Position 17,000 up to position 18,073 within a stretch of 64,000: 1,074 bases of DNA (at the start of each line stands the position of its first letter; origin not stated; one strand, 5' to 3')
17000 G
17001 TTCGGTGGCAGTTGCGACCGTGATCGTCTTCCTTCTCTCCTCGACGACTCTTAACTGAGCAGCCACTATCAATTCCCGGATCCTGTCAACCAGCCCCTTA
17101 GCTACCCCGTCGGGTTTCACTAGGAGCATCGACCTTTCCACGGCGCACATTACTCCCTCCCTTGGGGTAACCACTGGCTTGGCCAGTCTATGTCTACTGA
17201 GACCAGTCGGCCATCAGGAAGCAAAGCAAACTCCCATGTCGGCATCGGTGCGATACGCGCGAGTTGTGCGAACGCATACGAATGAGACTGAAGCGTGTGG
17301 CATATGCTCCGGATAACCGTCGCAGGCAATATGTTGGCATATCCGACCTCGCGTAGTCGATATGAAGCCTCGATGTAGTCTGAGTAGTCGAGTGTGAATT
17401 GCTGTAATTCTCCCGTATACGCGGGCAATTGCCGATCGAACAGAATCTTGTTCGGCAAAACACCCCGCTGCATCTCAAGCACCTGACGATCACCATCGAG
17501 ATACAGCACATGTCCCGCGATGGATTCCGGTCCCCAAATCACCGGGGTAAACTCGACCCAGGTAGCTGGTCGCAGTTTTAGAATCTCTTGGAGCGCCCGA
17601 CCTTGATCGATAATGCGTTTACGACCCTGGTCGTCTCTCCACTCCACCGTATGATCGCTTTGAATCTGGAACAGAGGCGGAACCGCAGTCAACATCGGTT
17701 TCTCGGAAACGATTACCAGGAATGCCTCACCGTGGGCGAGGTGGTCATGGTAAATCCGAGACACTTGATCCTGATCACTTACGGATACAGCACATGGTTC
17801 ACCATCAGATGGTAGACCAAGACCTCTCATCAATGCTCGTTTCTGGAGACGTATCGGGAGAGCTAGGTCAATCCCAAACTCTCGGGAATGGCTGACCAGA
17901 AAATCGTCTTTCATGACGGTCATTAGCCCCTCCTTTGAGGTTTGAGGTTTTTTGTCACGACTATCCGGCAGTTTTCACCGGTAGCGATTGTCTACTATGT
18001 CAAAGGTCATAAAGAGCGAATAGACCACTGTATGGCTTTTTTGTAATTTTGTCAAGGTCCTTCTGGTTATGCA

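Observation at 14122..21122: AT-rich nucleotide-sugar modification operon with a Nudix-DegT aminotransferase fusion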

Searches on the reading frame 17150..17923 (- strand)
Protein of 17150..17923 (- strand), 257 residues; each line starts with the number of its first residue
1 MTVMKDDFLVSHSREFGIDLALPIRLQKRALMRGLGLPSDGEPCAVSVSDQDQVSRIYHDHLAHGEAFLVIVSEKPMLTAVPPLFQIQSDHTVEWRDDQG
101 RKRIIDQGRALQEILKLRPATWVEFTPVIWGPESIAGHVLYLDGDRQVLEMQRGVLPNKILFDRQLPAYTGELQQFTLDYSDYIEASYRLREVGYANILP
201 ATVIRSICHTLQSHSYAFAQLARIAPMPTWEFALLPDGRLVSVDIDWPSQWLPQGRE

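Call 3: search_protein_families(library=pfam, proteins=[window:17150-17923:-], max_evalue=0.01)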
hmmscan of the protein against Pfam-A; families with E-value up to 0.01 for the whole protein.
window:17150-17923:- (257 aa): 0 families

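Call 4: search_protein_families(library=ncbifam, proteins=[window:17150-17923:-], max_evalue=0.01)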
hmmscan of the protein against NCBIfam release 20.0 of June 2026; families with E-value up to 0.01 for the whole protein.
window:17150-17923:- (257 aa): 0 families

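Call 20: search_solved_structures(query=A1, max_evalue=10)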
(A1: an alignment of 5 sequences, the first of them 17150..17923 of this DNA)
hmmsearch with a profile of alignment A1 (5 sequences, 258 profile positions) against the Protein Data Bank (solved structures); distinct sequences matched with E-value up to 10: 1.
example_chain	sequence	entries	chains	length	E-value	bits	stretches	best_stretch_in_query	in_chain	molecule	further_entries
3rhg_A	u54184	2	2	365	0.77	12.2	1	208-250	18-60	Putative phophotriesterase | Amidohydrolase Pmi1525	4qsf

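Call 23: find_homologous_proteins(query=window:17150-17923:-, max_evalue=0.001)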
Query window:17150-17923:- (257 aa): 53 proteins with E <= 0.001 among 624 candidates.
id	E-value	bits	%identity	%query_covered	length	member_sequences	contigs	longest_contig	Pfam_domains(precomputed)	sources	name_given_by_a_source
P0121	2.2e-169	579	100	99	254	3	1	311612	-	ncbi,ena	ncbi:MAG: hypothetical protein WC734_03765 [Patescibacteria group bacterium]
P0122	3.0e-67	245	45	98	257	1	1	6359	-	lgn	-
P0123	1.1e-66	243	44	100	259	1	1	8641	-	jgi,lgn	-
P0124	2.0e-66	242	46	98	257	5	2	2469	-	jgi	jgi:hypothetical protein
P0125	9.0e-66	240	44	99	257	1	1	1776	-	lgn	-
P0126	1.1e-65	239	46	98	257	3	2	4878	-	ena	-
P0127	1.5e-65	239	44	98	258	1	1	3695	-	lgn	-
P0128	1.5e-65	239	45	98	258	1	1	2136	-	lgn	-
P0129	1.5e-65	239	45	99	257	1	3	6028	-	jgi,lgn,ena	-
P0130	6.1e-65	237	45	99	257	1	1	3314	-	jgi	-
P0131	1.9e-64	235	45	98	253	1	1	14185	-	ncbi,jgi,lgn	-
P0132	2.3e-64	235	45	100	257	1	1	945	-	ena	-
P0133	2.7e-64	235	42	100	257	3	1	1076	-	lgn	-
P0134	3.4e-64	235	44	97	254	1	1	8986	-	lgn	-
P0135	4.4e-64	234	44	98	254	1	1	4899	-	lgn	-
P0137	9.3e-64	233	42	97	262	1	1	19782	-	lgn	-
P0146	3.8e-62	228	44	96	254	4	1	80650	-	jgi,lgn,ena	-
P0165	2.7e-55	205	38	99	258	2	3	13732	-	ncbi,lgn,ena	-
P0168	8.9e-52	194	41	99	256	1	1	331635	-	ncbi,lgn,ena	-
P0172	3.2e-43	166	46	70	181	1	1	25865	-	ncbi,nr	ncbi:MAG: hypothetical protein PHS29_00525, partial [Candidatus Pacebacteria bacterium]|nr:hypotheti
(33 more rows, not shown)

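Call 24: find_encoding_contigs(protein=P0146, flank=10000, max_places=1)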
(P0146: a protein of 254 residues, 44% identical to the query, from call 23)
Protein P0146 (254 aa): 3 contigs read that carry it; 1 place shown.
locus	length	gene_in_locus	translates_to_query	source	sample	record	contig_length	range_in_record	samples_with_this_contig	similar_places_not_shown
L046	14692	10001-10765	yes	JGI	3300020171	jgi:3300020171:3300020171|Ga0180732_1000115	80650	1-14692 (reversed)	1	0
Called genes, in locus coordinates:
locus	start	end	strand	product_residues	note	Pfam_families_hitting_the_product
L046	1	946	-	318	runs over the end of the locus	PF00512:HisKA, PF02518:HATPase_c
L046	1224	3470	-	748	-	PF00403:HMA, PF00122:E1-E2_ATPase, PF00702:Hydrolase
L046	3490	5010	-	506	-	PF00403:HMA, PF13386:DsbD_2, PF13473:Cupredoxin_1 (weak)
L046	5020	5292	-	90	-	PF02583:Trns_repr_metal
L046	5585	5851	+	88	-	-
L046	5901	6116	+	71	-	PF12844:HTH_19 (weak), PF13560:HTH_31 (weak), PF01381:HTH_3, PF13443:HTH_26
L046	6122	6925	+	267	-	PF03848:TehB, PF05175:MTS, PF13489:Methyltransf_23, PF13847:Methyltransf_31, PF08241:Methyltransf_11, PF08242:Methyltransf_12, PF13649:Methyltransf_25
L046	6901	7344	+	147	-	PF00293:NUDIX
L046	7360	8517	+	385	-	PF01041:DegT_DnrJ_EryC1, PF01053:Cys_Met_Meta_PP, PF01212:Beta_elim_lyase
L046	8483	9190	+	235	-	PF01370:Epimerase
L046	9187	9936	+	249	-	-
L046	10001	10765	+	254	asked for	-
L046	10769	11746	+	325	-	PF00334:NDK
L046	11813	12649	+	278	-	PF14437:MafB19-deam (weak), PF00383:dCMP_cyt_deam_1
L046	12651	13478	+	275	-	PF01261:AP_endonuc_2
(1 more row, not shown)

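Call 25: find_encoding_contigs(protein=P0168, flank=10000, max_places=1)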
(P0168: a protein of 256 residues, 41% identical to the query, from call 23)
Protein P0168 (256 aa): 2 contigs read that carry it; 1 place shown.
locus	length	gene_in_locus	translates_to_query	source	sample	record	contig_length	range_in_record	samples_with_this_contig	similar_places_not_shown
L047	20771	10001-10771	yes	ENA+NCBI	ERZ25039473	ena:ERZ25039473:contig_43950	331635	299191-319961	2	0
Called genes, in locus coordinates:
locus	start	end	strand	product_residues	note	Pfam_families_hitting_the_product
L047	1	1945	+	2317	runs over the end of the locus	PF17164:DUF5122, PF16342:DUF4972 (faint), PF01839:FG-GAP (faint), PF13517:FG-GAP_3, PF09479:Flg_new (faint), PF18998:Flg_new_2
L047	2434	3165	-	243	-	PF01061:ABC2_membrane, PF12698:ABC2_membrane_3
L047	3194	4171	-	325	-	PF00005:ABC_tran, PF13304:AAA_21 (weak), PF13732:DrrA1-3_C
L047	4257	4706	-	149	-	-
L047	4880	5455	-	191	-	-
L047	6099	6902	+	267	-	PF02353:CMAS, PF03848:TehB (weak), PF05175:MTS, PF13489:Methyltransf_23, PF13847:Methyltransf_31, PF08241:Methyltransf_11, PF08242:Methyltransf_12, PF13649:Methyltransf_25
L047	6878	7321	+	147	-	PF00293:NUDIX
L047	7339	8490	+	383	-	PF01041:DegT_DnrJ_EryC1, PF01053:Cys_Met_Meta_PP (weak), PF01212:Beta_elim_lyase, PF00266:Aminotran_5 (weak)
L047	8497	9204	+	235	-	PF01370:Epimerase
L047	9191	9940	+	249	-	-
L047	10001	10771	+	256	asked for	-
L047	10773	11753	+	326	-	PF00334:NDK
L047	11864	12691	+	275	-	PF01261:AP_endonuc_2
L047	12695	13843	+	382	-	PF01266:DAO, PF13450:NAD_binding_8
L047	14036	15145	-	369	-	PF08239:SH3_3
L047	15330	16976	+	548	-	-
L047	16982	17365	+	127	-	PF08327:AHSA1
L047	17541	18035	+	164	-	PF08327:AHSA1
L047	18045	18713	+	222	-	PF10026:DUF2268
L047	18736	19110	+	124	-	PF08818:DUF1801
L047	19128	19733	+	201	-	PF04191:PEMT, PF04140:ICMT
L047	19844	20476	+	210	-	PF04794:YdjC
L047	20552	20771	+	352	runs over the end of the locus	-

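Call 26: find_encoding_contigs(protein=P0137, flank=10000, max_places=1)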
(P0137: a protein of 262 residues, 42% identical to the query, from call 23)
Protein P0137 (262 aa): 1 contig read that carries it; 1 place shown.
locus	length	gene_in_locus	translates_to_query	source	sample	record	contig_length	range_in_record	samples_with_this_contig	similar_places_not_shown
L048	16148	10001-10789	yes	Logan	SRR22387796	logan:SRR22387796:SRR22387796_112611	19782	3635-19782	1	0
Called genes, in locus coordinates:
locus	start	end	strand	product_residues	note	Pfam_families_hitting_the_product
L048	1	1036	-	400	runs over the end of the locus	PF03349:Toluene_X, PF13505:OMP_b-brl (faint)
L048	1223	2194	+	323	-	PF12147:Methyltransf_20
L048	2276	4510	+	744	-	PF16927:HisKA_7TM, PF01590:GAF, PF13185:GAF_2, PF13492:GAF_3, PF00512:HisKA, PF02518:HATPase_c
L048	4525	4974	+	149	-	PF00072:Response_reg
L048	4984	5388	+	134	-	PF00072:Response_reg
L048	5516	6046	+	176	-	PF13238:AAA_18 (weak)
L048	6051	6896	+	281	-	PF02353:CMAS (weak), PF03848:TehB, PF13489:Methyltransf_23, PF05175:MTS (weak), PF13847:Methyltransf_31, PF08241:Methyltransf_11, PF08242:Methyltransf_12, PF13649:Methyltransf_25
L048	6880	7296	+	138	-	PF00293:NUDIX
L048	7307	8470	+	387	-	PF01041:DegT_DnrJ_EryC1, PF01053:Cys_Met_Meta_PP (faint)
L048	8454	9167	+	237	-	PF01370:Epimerase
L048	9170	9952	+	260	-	PF00483:NTP_transferase (weak)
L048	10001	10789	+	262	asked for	-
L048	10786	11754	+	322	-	PF00334:NDK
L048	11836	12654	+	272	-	PF01261:AP_endonuc_2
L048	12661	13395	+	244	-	PF00557:Peptidase_M24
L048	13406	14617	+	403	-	PF01266:DAO, PF13450:NAD_binding_8 (weak)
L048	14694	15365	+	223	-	PF00702:Hydrolase, PF13419:HAD_2, PF13242:Hydrolase_like (faint)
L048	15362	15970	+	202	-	PF03575:Peptidase_S51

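Call 32: search_protein_families(library=pfam, proteins=[L048:5516-6046:+, L048:12661-13395:+, L048:14694-15365:+, L048:15362-15970:+], max_evalue=0.01)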
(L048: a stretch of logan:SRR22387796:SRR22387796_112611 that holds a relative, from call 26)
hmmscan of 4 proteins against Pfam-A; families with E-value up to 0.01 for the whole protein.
L048:5516-6046:+ (176 aa): 4 families
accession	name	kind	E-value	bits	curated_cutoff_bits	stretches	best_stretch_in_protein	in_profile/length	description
PF13238.12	AAA_18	-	4.6e-07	30.8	29.4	1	5-125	2-115/128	AAA domain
PF13207.12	AAA_17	-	0.00036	21.2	27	0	7-30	1-24/136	AAA domain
PF03215.21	Rad17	-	0.0019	18.6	23.8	1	2-38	46-82/186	Rad17 P-loop domain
PF01712.25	dNK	-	0.006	16.8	27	0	6-32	3-29/203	Deoxynucleoside kinase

L048:12661-13395:+ (244 aa): 1 family
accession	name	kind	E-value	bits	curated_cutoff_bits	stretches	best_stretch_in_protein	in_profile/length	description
PF00557.29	Peptidase_M24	-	5.1e-28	98.7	23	1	10-226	2-206/208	Metallopeptidase family M24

L048:14694-15365:+ (223 aa): 3 families
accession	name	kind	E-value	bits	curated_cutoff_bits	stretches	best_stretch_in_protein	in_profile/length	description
PF13419.12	HAD_2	-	7.2e-14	52.7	23.8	1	10-195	1-177/178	Haloacid dehalogenase-like hydrolase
PF00702.32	Hydrolase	-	2e-12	48.3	26.4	1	8-190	2-191/191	haloacid dehalogenase-like hydrolase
PF13242.12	Hydrolase_like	-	1.7e-05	25.1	22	1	151-196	3-48/75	HAD-hyrolase-like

L048:15362-15970:+ (202 aa): 3 families
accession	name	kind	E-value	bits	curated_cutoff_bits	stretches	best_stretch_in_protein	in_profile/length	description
PF03575.23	Peptidase_S51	-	6.3e-29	101.6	23.9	1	5-200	2-204/206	Peptidase family S51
PF07685.20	GATase_3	-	0.00018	21.7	27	1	58-153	19-111/196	CobB/CobQ-like glutamine amidotransferase domain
PF04230.19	PS_pyruv_trans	-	0.001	19.5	25.3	1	54-137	11-118/280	Polysaccharide pyruvyl transferase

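Call 37: predict_structure(alignment_id=A3)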
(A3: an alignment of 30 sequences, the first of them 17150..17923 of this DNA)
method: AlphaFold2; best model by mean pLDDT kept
length: 257 residues; sequences in the alignment: 30
mean_pLDDT: 88.0   pTM: 0.83
mean pLDDT of the five models: 88.0, 86.9, 85.9, 85.3, 83.9
residues with pLDDT >= 90: 167; 70-90: 73; 50-70: 5; < 50: 12
segments of 3 or more residues with pLDDT < 50: 1-3, 249-257
pLDDT, mean of each block of 10 residues (from residue 1): 58 89 91 90 87 96 91 88 89 92 95 94 93 92 89 87 93 94 96 96 93 89 85 92 77 36
secondary structure, 60 per line:
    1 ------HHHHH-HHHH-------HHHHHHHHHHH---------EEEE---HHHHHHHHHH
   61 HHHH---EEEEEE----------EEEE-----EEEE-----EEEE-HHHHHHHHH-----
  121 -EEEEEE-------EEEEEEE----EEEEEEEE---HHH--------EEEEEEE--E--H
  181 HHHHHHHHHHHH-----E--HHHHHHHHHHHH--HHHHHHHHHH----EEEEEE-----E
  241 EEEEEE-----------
elements in order: H7-11 H13-16 H24-34 E44-47 H51-64 E68-73 E84-87 E93-96 E102-105 H107-115 E122-127 E135-141 E146-153 E168-174 H180-192 H201-212 H215-224 E229-234 E240-246

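Call 51: search_protein_families(library=padloc, proteins=[window:17150-17923:-], max_evalue=0.001)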
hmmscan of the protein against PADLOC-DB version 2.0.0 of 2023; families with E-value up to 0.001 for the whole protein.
window:17150-17923:- (257 aa): 0 families

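Call 52: search_protein_families(library=phrogs, proteins=[window:17150-17923:-], max_evalue=0.001)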
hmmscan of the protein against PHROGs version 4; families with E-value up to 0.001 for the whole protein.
window:17150-17923:- (257 aa): 0 families

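Call 53: find_encoding_contigs(protein=P0131, flank=10000, max_places=1)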
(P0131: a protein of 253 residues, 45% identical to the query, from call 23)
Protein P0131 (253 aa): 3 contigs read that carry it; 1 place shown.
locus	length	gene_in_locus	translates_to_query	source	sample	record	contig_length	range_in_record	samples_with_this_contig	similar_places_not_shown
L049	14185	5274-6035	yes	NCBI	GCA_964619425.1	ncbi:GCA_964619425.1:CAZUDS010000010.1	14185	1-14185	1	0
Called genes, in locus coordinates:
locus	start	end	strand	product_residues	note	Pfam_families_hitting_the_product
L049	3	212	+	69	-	?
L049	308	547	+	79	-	PF04014:MazE_antitoxin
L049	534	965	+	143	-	PF01850:PIN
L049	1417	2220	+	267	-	PF02353:CMAS, PF03848:TehB (weak), PF05175:MTS, PF13489:Methyltransf_23, PF13847:Methyltransf_31, PF08241:Methyltransf_11, PF08242:Methyltransf_12, PF13649:Methyltransf_25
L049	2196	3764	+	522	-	PF00293:NUDIX, PF01041:DegT_DnrJ_EryC1, PF01053:Cys_Met_Meta_PP, PF01212:Beta_elim_lyase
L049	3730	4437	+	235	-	PF01370:Epimerase, PF04321:RmlD_sub_bind (weak)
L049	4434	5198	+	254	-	-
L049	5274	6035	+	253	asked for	-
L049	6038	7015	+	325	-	PF00334:NDK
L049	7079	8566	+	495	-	PF00293:NUDIX, PF00535:Glycos_transf_2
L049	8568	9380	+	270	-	PF01261:AP_endonuc_2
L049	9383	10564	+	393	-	PF01266:DAO, PF13450:NAD_binding_8 (weak)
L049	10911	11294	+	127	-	PF00072:Response_reg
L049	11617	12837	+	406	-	PF00155:Aminotran_1_2, PF00266:Aminotran_5, PF01041:DegT_DnrJ_EryC1 (weak)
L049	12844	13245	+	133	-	PF02657:SufE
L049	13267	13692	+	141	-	PF14340:DUF4395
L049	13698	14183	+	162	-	?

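Call 54: find_encoding_contigs(protein=P0165, flank=10000, max_places=1)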
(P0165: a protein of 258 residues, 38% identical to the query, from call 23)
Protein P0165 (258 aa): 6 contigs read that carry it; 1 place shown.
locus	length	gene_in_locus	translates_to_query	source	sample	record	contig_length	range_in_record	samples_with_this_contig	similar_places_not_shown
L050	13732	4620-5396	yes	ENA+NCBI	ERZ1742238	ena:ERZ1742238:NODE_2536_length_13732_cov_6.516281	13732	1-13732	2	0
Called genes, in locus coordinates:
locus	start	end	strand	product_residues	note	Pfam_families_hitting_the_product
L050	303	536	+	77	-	-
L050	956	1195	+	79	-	-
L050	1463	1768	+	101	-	PF04365:BrnT_toxin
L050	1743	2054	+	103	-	PF12441:CopG_antitoxin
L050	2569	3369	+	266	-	PF04909:Amidohydro_2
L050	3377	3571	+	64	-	-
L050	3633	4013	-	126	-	PF00293:NUDIX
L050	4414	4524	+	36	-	-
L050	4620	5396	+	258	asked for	-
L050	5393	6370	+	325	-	PF00334:NDK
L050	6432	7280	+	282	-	PF00383:dCMP_cyt_deam_1, PF14437:MafB19-deam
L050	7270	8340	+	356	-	PF13186:SPASM (weak)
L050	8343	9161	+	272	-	PF03848:TehB, PF05175:MTS, PF13489:Methyltransf_23, PF13847:Methyltransf_31, PF08241:Methyltransf_11 (weak), PF08242:Methyltransf_12 (weak), PF13649:Methyltransf_25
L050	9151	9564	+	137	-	PF00293:NUDIX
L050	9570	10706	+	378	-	PF00155:Aminotran_1_2 (weak), PF01041:DegT_DnrJ_EryC1, PF01053:Cys_Met_Meta_PP, PF01212:Beta_elim_lyase, PF00266:Aminotran_5 (weak)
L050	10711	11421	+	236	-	PF01370:Epimerase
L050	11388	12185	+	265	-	-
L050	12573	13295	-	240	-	PF01433:Peptidase_M1 (faint), PF13485:Peptidase_MA_2 (weak)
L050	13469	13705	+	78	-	PF18895:T4SS_pilin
